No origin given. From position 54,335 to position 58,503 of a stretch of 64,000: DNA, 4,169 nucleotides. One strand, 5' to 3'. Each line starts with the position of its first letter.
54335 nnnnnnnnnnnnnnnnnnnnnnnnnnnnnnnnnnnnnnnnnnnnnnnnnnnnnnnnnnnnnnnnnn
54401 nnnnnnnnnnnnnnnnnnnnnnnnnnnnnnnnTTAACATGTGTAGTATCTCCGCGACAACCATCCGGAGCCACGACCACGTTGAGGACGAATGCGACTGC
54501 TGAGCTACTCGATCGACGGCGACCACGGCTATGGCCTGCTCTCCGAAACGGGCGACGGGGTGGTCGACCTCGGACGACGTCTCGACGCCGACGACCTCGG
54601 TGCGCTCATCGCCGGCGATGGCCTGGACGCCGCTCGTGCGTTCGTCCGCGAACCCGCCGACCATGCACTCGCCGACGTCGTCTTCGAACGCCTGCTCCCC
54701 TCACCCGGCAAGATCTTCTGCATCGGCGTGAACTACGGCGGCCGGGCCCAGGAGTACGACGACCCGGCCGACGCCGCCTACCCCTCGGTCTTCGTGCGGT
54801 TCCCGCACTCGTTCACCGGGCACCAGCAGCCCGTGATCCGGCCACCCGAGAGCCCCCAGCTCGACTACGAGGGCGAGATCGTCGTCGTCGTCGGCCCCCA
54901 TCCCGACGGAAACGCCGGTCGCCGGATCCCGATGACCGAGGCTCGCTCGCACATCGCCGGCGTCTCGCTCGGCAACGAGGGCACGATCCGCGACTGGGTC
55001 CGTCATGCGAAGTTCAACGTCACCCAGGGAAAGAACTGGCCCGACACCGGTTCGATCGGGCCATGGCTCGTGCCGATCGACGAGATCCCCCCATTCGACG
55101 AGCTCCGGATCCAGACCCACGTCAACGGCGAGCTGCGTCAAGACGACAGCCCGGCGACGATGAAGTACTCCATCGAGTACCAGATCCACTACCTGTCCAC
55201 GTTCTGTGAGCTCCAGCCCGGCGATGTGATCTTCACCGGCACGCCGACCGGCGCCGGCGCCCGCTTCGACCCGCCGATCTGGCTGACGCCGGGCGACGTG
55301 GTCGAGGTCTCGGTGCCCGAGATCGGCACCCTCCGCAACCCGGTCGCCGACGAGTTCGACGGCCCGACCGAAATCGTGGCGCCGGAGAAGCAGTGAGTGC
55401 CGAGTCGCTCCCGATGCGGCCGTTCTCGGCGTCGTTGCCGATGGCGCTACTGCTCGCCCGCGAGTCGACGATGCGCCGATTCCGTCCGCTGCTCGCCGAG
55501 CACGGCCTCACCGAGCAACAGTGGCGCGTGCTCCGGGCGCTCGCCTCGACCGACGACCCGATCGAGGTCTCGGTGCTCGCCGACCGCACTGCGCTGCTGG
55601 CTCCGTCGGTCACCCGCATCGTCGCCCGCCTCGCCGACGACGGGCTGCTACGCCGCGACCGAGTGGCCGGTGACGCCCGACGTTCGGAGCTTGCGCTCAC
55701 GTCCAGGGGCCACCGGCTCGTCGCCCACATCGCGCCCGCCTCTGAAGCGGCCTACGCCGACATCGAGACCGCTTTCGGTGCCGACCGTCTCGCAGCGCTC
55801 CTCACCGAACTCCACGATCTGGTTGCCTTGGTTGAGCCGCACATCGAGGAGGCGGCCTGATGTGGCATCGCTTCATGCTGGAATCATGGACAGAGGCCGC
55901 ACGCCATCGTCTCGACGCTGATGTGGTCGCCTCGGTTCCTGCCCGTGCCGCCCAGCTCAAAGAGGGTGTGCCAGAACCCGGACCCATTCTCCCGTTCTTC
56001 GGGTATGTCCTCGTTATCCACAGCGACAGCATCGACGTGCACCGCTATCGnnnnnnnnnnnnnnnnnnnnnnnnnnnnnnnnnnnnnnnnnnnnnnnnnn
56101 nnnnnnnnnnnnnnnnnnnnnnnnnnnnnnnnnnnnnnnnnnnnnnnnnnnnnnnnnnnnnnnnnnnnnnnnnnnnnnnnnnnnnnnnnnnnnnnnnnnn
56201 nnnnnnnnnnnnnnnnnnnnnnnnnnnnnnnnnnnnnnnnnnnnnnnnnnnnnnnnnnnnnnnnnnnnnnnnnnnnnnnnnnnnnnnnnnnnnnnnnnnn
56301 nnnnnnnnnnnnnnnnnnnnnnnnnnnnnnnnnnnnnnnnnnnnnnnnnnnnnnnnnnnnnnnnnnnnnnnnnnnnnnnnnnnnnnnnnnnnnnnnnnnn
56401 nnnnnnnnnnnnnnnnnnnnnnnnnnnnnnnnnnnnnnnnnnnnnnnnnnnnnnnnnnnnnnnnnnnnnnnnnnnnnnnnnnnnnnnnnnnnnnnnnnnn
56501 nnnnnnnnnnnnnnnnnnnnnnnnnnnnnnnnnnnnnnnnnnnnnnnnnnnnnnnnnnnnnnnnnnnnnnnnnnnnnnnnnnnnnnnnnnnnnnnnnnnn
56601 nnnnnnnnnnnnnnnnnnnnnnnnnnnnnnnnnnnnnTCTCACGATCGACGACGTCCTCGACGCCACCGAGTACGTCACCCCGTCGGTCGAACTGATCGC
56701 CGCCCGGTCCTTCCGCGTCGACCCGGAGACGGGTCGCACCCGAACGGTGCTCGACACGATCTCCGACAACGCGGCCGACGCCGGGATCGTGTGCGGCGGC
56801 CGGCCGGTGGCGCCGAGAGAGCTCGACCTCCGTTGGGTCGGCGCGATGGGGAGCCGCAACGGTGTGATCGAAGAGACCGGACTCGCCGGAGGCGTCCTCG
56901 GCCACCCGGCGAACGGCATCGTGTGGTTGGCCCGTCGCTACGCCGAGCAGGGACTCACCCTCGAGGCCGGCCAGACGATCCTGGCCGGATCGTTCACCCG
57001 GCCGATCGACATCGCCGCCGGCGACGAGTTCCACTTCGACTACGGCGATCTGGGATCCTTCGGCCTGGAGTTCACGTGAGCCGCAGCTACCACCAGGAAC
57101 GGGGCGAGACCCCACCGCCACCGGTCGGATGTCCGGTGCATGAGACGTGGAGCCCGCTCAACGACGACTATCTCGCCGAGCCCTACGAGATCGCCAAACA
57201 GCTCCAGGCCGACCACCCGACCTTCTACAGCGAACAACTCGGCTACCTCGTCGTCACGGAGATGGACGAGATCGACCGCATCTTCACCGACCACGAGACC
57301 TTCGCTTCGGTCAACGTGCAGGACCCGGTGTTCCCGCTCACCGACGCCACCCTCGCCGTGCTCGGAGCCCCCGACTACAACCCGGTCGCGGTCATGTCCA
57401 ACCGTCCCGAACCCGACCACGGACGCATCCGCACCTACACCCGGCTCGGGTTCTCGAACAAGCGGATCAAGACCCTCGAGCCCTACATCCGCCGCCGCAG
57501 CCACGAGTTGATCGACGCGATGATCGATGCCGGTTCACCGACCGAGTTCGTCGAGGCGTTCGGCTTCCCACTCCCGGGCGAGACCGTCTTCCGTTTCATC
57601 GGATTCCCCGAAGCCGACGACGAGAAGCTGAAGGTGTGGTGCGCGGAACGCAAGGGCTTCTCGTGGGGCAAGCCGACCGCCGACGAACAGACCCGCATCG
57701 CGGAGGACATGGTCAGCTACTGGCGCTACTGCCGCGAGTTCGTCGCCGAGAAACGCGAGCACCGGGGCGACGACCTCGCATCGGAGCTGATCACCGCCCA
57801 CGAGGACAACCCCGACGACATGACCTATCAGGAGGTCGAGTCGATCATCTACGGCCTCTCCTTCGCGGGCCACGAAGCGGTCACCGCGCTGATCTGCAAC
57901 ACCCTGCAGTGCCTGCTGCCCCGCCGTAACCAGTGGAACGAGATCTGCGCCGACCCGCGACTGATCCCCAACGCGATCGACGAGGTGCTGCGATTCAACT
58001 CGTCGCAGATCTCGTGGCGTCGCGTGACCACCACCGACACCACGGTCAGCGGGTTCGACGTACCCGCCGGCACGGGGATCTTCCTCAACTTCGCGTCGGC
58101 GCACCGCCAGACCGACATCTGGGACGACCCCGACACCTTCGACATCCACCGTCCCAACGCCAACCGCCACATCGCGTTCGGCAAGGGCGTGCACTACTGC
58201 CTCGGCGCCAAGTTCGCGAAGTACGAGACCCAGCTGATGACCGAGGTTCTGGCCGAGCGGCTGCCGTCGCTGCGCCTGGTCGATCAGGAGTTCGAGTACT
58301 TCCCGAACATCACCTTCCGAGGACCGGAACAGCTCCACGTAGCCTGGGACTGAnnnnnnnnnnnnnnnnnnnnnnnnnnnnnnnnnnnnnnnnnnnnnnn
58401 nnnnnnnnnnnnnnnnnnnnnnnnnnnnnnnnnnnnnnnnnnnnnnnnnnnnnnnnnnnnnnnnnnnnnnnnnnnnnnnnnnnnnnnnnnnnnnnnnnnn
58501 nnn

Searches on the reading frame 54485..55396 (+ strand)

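Call 47: search_protein_families(library=pfam, proteins=[window:54485-55396:+], max_evalue=0.00001)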
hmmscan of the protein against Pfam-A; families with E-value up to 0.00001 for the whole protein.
window:54485-55396:+ (303 aa): 1 family
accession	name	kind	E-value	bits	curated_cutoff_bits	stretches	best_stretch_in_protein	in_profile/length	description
PF01557.24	FAA_hydrolase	-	1.4e-59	201.8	23.9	1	76-287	1-213/214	Fumarylacetoacetate (FAA) hydrolase C-terminal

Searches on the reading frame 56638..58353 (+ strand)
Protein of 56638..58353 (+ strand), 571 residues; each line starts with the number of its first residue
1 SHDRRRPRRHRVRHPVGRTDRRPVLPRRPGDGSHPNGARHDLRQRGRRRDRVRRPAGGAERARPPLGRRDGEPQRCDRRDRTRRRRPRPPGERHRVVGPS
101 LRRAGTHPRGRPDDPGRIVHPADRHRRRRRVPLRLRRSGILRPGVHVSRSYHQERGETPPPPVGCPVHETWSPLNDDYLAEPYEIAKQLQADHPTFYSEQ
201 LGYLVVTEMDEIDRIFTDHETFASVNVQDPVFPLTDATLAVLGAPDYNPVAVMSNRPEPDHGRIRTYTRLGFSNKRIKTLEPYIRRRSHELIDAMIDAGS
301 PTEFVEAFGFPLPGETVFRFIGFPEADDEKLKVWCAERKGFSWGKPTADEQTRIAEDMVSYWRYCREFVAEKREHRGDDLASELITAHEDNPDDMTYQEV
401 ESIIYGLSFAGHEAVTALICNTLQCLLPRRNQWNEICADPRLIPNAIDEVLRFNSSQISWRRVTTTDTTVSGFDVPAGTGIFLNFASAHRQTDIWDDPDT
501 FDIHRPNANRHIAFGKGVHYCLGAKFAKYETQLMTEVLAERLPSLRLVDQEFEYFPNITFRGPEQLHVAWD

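Call 47: search_protein_families(library=pfam, proteins=[window:56638-58353:+], max_evalue=0.00001)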
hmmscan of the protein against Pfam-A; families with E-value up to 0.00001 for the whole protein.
window:56638-58353:+ (571 aa): 1 family
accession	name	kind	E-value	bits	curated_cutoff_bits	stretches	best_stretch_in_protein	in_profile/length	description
PF00067.27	p450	-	3e-23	82.8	22.8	1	443-535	324-425/462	Cytochrome P450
